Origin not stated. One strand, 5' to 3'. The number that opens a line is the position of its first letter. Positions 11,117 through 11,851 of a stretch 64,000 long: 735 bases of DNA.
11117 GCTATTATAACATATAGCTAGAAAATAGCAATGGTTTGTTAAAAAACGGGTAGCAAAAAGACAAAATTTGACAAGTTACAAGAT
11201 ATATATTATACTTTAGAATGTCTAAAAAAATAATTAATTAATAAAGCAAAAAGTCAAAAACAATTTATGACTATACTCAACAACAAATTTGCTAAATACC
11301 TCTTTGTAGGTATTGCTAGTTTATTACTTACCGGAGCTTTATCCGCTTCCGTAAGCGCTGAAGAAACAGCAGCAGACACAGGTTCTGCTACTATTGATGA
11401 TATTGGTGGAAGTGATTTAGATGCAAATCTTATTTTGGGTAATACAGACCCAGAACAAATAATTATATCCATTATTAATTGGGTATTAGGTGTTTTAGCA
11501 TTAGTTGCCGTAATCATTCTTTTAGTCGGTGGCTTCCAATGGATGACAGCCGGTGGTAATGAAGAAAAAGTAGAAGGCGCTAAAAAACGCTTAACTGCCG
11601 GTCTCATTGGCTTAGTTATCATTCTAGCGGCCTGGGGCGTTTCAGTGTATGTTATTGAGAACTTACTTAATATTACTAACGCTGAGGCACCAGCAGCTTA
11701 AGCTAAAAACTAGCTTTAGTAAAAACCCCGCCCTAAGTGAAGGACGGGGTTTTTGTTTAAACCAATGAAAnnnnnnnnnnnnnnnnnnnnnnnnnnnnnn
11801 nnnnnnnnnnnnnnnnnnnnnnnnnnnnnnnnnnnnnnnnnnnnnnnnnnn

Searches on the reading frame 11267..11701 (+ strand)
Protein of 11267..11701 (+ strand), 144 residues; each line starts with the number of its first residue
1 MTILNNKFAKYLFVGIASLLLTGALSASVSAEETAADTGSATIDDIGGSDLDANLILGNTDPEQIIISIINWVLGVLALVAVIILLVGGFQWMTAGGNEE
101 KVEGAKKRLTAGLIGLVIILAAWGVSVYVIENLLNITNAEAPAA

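Call 4: search_protein_families(library=pfam, proteins=[window:11267-11701:+], max_evalue=1)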
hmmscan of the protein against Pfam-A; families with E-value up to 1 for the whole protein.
window:11267-11701:+ (144 aa): 8 families
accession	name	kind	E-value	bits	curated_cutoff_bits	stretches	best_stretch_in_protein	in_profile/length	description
PF18895.5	T4SS_pilin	-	8.9e-14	51.8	26.6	1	62-129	5-71/71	Type IV secretion system pilin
PF04956.18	TrbC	-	0.0039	17.8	27.9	1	60-122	35-91/98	TrbC/VIRB2 pilin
PF13567.11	DUF4131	-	0.012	15.8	31.6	1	73-132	7-53/165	Domain of unknown function (DUF4131)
PF12650.12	DUF3784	-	0.059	14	28.1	1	72-130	1-63/94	Domain of unknown function (DUF3784)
PF19814.4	DUF6297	-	0.07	12.4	29.8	1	12-123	59-169/375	Family of unknown function (DUF6297)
PF18761.7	Heliorhodopsin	-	0.19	11.4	26.7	1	65-130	104-171/242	Heliorhodopsin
PF10856.13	DUF2678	-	0.2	12.1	27.8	1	46-92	9-52/118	Protein of unknown function (DUF2678)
PF09163.16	Form-deh_trans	-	0.3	11.4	22.1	1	75-101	16-40/44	Formate dehydrogenase N, transmembrane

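Call 21: find_homologous_proteins(query=window:11267-11701:+, max_evalue=0.001)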
Query window:11267-11701:+ (144 aa): 201 proteins with E <= 0.001 among 586 candidates; the best 120 are listed.
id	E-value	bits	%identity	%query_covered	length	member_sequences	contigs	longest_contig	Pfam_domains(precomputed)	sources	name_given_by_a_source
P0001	1.5e-80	286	100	100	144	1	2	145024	PF18895.6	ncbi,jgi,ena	ncbi:MAG: pilin [Patescibacteria group bacterium]|jgi:hypothetical protein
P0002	5.9e-39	151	60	97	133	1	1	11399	PF18895.6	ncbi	-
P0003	5.8e-38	148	64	81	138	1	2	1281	PF18895.6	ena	-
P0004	2.3e-37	146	63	74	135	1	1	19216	PF18895.6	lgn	-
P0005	3.4e-37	145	53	100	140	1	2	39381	PF18895.6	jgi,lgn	jgi:amino acid transporter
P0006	6.0e-37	145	53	97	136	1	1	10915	PF18895.6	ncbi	-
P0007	9.0e-37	144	52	100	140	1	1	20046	PF18895.6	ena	-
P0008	1.0e-36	144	69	76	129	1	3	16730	PF18895.6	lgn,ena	-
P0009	1.1e-36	144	61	76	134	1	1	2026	PF18895.6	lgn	-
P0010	1.1e-36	144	55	94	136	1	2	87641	PF18895.6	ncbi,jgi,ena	ncbi:MAG: pilin [Patescibacteria group bacterium]|jgi:hypothetical protein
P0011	1.6e-36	143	56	97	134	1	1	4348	PF18895.6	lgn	-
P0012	1.7e-36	143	55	98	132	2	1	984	PF18895.6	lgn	-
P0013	2.2e-36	143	56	98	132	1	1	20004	PF18895.6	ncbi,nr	ncbi:MAG: hypothetical protein HY565_02355 [Candidatus Kerfeldbacteria bacterium]|nr:hypothetical pr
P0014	2.9e-36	142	68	68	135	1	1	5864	PF18895.6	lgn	-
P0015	3.3e-36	142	66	69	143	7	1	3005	PF18895.6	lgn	-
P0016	3.4e-36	142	71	66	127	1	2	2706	PF18895.6,PF04956.19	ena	-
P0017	3.8e-36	142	59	91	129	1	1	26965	PF18895.6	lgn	-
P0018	4.0e-36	142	63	71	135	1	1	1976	PF18895.6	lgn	-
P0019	5.7e-36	141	64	76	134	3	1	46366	PF18895.6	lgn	-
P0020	6.3e-36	141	71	72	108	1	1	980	PF18895.6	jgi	jgi:amino acid transporter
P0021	1.2e-35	140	68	76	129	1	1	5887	PF18895.6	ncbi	-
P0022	1.3e-35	140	57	94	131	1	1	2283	PF18895.6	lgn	-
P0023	2.7e-35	139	52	98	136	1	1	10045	PF18895.6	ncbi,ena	-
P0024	3.0e-35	139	53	98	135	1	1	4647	PF18895.6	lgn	-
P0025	3.4e-35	139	65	76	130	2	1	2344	PF18895.6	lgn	-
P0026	4.4e-35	139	53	92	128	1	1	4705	PF18895.6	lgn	-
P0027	4.6e-35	139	65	69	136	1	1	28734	PF18895.6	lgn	-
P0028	5.0e-35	138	55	97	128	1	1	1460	PF18895.6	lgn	-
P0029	9.1e-35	138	56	97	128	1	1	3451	PF18895.6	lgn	-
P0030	3.1e-34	136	63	69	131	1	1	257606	PF18895.6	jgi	-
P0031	3.8e-34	136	54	93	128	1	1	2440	PF18895.6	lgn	-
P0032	1.2e-33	134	57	90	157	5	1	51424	PF18895.6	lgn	-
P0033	1.3e-33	134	52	98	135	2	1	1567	PF18895.6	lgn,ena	-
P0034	1.5e-33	134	51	97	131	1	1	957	PF18895.6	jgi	-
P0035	2.1e-33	133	64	67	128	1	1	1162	PF18895.6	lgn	-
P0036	2.6e-33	133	68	67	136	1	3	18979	PF18895.6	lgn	-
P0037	2.8e-33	133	54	96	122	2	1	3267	PF18895.6,PF04956.19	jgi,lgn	-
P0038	4.9e-33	132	70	63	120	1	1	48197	PF18895.6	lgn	-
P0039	7.5e-33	131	54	97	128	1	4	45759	PF18895.6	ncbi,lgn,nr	ncbi:MAG: hypothetical protein HYV33_06135 [Candidatus Kerfeldbacteria bacterium]|nr:hypothetical pr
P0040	9.3e-33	131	75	59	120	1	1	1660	PF18895.6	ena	-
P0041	1.5e-32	130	72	60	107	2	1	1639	PF18895.6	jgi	-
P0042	1.6e-32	130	55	92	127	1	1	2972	PF18895.6,PF04956.19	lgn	-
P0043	2.2e-32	130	72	60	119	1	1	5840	PF18895.6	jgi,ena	-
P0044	2.6e-32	130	57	93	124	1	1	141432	PF18895.6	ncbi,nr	ncbi:MAG: pilin [bacterium]|nr:pilin [bacterium]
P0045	3.4e-32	129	63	72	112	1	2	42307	PF18895.6,PF04956.19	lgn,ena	-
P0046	4.5e-32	129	54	92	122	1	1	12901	PF18895.6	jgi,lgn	jgi:hypothetical protein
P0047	5.4e-32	129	53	95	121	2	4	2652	PF18895.6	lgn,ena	-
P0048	8.4e-32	128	75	60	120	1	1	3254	PF18895.6,PF04956.19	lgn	-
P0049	1.1e-31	128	56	95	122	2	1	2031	PF18895.6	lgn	-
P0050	1.2e-31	127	54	92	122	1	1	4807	PF18895.6,PF04956.19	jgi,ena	-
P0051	1.2e-31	127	56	90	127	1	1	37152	PF18895.6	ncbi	-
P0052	1.4e-31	127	69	65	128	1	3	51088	PF18895.6,PF04956.19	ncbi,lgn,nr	ncbi:pilin [Patescibacteria group bacterium]|nr:pilin [Patescibacteria group bacterium] MBU1672928.1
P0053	1.6e-31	127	55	95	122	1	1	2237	PF18895.6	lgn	-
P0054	2.0e-31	127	53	92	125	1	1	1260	PF18895.6,PF04956.19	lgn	-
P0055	2.8e-31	126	52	98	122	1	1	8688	PF18895.6,PF04956.19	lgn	-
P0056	2.9e-31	126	65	64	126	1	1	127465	PF18895.6,PF04956.19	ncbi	ncbi:MAG: pilin [Patescibacteria group bacterium]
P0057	5.6e-31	125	64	67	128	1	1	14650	PF18895.6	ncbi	-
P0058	6.0e-31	125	52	96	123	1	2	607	PF18895.6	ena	-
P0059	6.2e-31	125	50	97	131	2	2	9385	PF18895.6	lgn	-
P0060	8.3e-31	125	68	65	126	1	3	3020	PF18895.6,PF04956.19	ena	-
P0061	2.0e-30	124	52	97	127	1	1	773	PF18895.6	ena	-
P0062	2.4e-30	123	71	62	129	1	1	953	PF18895.6,PF04956.19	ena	-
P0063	3.1e-30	123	53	95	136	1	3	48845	PF18895.6,PF04956.19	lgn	-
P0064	1.3e-29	121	51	91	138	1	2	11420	PF18895.6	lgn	-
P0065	2.0e-29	120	67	60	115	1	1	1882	PF18895.6,PF04956.19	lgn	-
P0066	2.1e-29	120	61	65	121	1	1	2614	PF18895.6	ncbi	-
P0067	9.7e-29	118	60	64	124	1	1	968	PF18895.6,PF04956.19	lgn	-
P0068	1.2e-28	118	69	59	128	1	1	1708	PF18895.6,PF04956.19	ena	-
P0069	1.6e-28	117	47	97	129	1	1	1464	PF18895.6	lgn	-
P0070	6.6e-28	115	56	89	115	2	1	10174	PF18895.6,PF04956.19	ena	-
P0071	1.6e-27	114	62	64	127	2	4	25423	PF18895.6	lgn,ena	-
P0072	1.6e-27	114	59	65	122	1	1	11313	PF18895.6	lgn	-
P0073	2.0e-27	114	66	59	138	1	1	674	PF18895.6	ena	-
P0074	2.1e-27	114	59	70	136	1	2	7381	PF18895.6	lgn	-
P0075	4.5e-27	113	60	60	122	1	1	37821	PF18895.6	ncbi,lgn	-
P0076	4.4e-26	109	66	57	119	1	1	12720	PF18895.6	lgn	-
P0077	8.5e-26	109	62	64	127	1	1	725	PF18895.6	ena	-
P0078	1.0e-25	108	46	93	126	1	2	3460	PF18895.6,PF04956.19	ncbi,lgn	ncbi:MAG: pilin [Patescibacteria group bacterium]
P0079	6.6e-25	106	62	56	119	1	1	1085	PF18895.6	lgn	-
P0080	3.4e-24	103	65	56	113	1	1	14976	PF18895.6,PF04956.19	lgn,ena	-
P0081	4.5e-24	103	64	56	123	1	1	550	PF18895.6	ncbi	-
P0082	2.0e-23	101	49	83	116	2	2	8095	PF18895.6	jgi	-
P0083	9.1e-23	99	48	93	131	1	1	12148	PF18895.6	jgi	jgi:hypothetical protein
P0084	1.2e-21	95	57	76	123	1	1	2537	PF18895.6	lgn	-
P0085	1.9e-21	94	58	63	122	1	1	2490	PF18895.6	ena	-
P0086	2.1e-21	94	52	71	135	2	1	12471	PF18895.6,PF03631.21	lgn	-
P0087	2.4e-21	94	48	90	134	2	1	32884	PF18895.6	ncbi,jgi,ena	-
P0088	3.0e-21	94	45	88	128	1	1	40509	PF18895.6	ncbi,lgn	-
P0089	3.6e-21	94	56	63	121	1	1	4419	PF18895.6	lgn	-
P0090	7.6e-21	93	48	86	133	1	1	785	PF18895.6,PF04956.19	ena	-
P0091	8.2e-21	92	53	65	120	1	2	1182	PF18895.6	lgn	-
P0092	8.3e-21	92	48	83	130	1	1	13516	PF18895.6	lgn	-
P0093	9.9e-21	92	59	56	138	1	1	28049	PF18895.6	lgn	-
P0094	1.5e-20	92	63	53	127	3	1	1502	PF18895.6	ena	-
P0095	1.6e-20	91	44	86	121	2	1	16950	PF18895.6,PF04956.19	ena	-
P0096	2.0e-20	91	55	57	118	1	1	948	PF18895.6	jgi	jgi:type IV secretory pathway VirB2 component (pilin)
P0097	2.1e-20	91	55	58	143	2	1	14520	PF18895.6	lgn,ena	-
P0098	2.4e-20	91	62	55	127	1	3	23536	PF18895.6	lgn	-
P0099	2.4e-20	91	56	56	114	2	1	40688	PF18895.6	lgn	-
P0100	3.2e-20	90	51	61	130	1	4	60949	PF18895.6,PF04956.19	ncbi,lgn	-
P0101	4.8e-20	90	58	60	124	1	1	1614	PF18895.6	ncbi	-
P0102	4.9e-20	90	45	85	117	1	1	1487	PF18895.6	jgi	-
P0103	5.8e-20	90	53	65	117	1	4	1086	PF18895.6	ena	-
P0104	8.8e-20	89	54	65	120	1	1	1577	PF18895.6,PF04956.19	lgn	-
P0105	1.0e-19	89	51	61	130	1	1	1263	PF18895.6,PF04956.19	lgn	-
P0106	1.5e-19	88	52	59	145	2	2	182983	PF18895.6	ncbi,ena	ncbi:MAG: hypothetical protein AAB408_04260 [Patescibacteria group bacterium]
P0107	1.7e-19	88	57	56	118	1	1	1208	PF18895.6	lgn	-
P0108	3.0e-19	87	51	66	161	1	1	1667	PF18895.6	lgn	-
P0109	4.2e-19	87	58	56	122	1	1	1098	PF18895.6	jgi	-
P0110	4.4e-19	87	58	53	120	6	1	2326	PF18895.6,PF04956.19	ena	-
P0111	4.6e-19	87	53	65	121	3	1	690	PF18895.6,PF04956.19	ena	-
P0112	6.5e-19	86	54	58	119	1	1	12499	PF18895.6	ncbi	ncbi:MAG: pilin [bacterium]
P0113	6.6e-19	86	44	85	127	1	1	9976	PF18895.6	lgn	-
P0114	8.0e-19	86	45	86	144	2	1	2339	PF18895.6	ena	-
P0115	8.4e-19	86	44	87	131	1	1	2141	PF18895.6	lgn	-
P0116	1.0e-18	86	59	52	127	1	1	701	PF18895.6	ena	-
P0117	1.1e-18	86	51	68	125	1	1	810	PF18895.6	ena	-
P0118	1.4e-18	85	46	90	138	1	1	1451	PF18895.6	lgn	-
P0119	1.8e-18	85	48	76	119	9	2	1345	PF18895.6,PF04956.19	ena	-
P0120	2.0e-18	85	52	65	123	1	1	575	PF18895.6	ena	-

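Call 42: search_protein_families(library=ncbifam, proteins=[window:11267-11701:+], max_evalue=0.1)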
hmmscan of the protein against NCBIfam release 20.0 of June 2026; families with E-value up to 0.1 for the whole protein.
window:11267-11701:+ (144 aa): 1 family
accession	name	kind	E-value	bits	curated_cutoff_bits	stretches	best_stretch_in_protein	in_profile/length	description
NF045849.1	ICE_MMCAP2_0565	equivalog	4.9e-11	42.2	40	1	64-131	11-78/80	Mbov_0395 family pilin-like conjugal transfer protein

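Call 54: predict_structure(alignment_id=A2)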
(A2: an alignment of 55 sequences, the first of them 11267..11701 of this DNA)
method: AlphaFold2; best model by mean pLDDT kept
length: 144 residues; sequences in the alignment: 55
mean_pLDDT: 71.9   pTM: 0.51
mean pLDDT of the five models: 71.9, 71.5, 70.0, 68.7, 68.6
residues with pLDDT >= 90: 46; 70-90: 32; 50-70: 37; < 50: 29
segments of 3 or more residues with pLDDT < 50: 29-48, 50-52
pLDDT, mean of each block of 10 residues (from residue 1): 55 66 54 36 43 53 81 90 95 92 94 94 89 75 47
secondary structure, 60 per line:
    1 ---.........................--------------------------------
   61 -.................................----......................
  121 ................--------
elements in order: H4-28 H62-94 H99-136

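Call 57: fold_search(model_id=the predicted structure, library=pdb)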
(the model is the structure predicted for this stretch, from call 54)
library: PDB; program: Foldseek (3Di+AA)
matches with E <= 10: 111; with E <= 0.001: 0
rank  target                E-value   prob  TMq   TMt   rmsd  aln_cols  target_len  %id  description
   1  6cnn_A                6.6e-01  0.97  0.50  0.21   6.3        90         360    7  Cryo-EM structure of the human SK4/calmodulin channel complex in the Ca2+ bound state I (released 2018-05-02)
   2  9y5q_A                7.9e-01  0.66  0.51  0.21  27.0       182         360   10  Cryo EM structure of KCa3.1_R355K_I/calmodulin channel in complex with rimtuzalcap (released 2025-10-15)
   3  8zar_B                1.4e+00  0.85  0.37  0.16   2.1        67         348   16  EmrAB-TolC MFS-type tripartite multidrug efflux pump FA (released 2025-04-30)
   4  8zar_C                1.4e+00  0.82  0.38  0.17   2.5        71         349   14  EmrAB-TolC MFS-type tripartite multidrug efflux pump FA (released 2025-04-30)
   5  8zal_A                1.5e+00  0.82  0.37  0.16   2.4        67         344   15  EmrAB-TolC MFS-type tripartite multidrug efflux pump EA (released 2025-04-30)
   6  5oql_H                1.6e+00  0.13  0.27  0.21  21.4       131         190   14  Cryo-EM structure of the 90S pre-ribosome from Chaetomium thermophilum (released 2017-10-11)
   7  7a0g_BBB              1.8e+00  0.30  0.24  0.13   5.6        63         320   22  Structure of the SmhB pore of the tripartite alpha-pore forming toxin, Smh, from Serratia marcescens. (released 2021-03-31)
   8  1a91_MODEL_1_A        2.0e+00  0.60  0.33  0.54   2.7        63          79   21  SUBUNIT C OF THE F1FO ATP SYNTHASE OF ESCHERICHIA COLI; NMR, 10 STRUCTURES (released 1998-07-01)
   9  8zal_B                2.1e+00  0.77  0.38  0.17   2.0        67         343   16  EmrAB-TolC MFS-type tripartite multidrug efflux pump EA (released 2025-04-30)
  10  9rxe_MODEL_1_A        2.3e+00  0.57  0.37  0.50  11.6        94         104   16  Solution structure of the HR1c domain of human PKN1 (released 2025-12-31)
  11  6h2f_J                2.4e+00  0.23  0.24  0.12   5.6        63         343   21  Structure of the pre-pore AhlB of the tripartite alpha-pore forming toxin, AHL, from Aeromonas hydrophila. (released 2019-07-10)
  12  3zg1_D                2.5e+00  0.77  0.37  0.48   2.6        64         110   12  NI-BOUND FORM OF M123A MUTANT OF CUPRIAVIDUS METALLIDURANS CH34 CNRXS (released 2013-10-23)
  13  8zar_D                2.5e+00  0.72  0.38  0.15   2.0        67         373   16  EmrAB-TolC MFS-type tripartite multidrug efflux pump FA (released 2025-04-30)
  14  1urf_MODEL_1_A        2.5e+00  0.57  0.33  0.55   5.7        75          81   15  HR1b domain from PRK1 (released 2003-11-06)
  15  9vub_A                2.9e+00  0.77  0.50  0.20   4.1        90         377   11  channel C complex with 3 (released 2026-03-11)
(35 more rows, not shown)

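Call 66: find_encoding_contigs(protein=P0106, flank=10000, max_places=1)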
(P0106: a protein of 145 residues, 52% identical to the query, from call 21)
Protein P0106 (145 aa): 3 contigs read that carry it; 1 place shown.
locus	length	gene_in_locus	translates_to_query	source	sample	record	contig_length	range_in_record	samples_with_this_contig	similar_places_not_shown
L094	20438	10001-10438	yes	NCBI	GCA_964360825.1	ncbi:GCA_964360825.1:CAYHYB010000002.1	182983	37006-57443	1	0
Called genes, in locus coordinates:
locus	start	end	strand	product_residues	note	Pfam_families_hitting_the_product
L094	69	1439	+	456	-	PF13620:CarboxypepD_reg (weak)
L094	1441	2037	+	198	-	PF07963:N_methyl (weak)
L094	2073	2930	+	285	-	-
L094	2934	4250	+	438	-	-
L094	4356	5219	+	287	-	PF00483:NTP_transferase, PF12804:NTP_transf_3 (faint)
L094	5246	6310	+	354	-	-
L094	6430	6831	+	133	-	PF04480:DUF559, PF18741:MTES_1575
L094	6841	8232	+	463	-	PF01547:SBP_bac_1, PF13416:SBP_bac_8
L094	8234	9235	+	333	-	PF18895:T4SS_pilin (weak)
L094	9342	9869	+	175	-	PF18895:T4SS_pilin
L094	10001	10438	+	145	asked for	PF18895:T4SS_pilin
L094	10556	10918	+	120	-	PF05635:23S_rRNA_IVP, PF22296:bAvd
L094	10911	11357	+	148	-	PF18895:T4SS_pilin (weak)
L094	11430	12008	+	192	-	PF18895:T4SS_pilin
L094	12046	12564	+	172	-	PF18895:T4SS_pilin (weak)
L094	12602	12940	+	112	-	PF18895:T4SS_pilin (weak)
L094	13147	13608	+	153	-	PF18895:T4SS_pilin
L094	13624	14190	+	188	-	PF18895:T4SS_pilin (weak)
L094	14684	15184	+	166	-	PF18895:T4SS_pilin (weak)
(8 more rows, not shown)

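Call 68: search_solved_structures(query=A2, max_evalue=10, show_alignments=3)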
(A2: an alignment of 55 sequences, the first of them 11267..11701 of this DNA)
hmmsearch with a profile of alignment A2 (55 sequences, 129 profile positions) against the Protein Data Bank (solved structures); distinct sequences matched with E-value up to 10: 3.
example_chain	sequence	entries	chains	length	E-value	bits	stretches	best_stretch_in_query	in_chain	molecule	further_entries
6i3b_A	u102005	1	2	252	0.28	14.4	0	76-93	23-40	cPizza6-AYW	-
6i38_A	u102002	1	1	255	0.36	14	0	76-93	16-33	nv2Pizza6-AYW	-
6f0q_A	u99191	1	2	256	0.42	13.8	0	76-93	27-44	Pizza6-AYW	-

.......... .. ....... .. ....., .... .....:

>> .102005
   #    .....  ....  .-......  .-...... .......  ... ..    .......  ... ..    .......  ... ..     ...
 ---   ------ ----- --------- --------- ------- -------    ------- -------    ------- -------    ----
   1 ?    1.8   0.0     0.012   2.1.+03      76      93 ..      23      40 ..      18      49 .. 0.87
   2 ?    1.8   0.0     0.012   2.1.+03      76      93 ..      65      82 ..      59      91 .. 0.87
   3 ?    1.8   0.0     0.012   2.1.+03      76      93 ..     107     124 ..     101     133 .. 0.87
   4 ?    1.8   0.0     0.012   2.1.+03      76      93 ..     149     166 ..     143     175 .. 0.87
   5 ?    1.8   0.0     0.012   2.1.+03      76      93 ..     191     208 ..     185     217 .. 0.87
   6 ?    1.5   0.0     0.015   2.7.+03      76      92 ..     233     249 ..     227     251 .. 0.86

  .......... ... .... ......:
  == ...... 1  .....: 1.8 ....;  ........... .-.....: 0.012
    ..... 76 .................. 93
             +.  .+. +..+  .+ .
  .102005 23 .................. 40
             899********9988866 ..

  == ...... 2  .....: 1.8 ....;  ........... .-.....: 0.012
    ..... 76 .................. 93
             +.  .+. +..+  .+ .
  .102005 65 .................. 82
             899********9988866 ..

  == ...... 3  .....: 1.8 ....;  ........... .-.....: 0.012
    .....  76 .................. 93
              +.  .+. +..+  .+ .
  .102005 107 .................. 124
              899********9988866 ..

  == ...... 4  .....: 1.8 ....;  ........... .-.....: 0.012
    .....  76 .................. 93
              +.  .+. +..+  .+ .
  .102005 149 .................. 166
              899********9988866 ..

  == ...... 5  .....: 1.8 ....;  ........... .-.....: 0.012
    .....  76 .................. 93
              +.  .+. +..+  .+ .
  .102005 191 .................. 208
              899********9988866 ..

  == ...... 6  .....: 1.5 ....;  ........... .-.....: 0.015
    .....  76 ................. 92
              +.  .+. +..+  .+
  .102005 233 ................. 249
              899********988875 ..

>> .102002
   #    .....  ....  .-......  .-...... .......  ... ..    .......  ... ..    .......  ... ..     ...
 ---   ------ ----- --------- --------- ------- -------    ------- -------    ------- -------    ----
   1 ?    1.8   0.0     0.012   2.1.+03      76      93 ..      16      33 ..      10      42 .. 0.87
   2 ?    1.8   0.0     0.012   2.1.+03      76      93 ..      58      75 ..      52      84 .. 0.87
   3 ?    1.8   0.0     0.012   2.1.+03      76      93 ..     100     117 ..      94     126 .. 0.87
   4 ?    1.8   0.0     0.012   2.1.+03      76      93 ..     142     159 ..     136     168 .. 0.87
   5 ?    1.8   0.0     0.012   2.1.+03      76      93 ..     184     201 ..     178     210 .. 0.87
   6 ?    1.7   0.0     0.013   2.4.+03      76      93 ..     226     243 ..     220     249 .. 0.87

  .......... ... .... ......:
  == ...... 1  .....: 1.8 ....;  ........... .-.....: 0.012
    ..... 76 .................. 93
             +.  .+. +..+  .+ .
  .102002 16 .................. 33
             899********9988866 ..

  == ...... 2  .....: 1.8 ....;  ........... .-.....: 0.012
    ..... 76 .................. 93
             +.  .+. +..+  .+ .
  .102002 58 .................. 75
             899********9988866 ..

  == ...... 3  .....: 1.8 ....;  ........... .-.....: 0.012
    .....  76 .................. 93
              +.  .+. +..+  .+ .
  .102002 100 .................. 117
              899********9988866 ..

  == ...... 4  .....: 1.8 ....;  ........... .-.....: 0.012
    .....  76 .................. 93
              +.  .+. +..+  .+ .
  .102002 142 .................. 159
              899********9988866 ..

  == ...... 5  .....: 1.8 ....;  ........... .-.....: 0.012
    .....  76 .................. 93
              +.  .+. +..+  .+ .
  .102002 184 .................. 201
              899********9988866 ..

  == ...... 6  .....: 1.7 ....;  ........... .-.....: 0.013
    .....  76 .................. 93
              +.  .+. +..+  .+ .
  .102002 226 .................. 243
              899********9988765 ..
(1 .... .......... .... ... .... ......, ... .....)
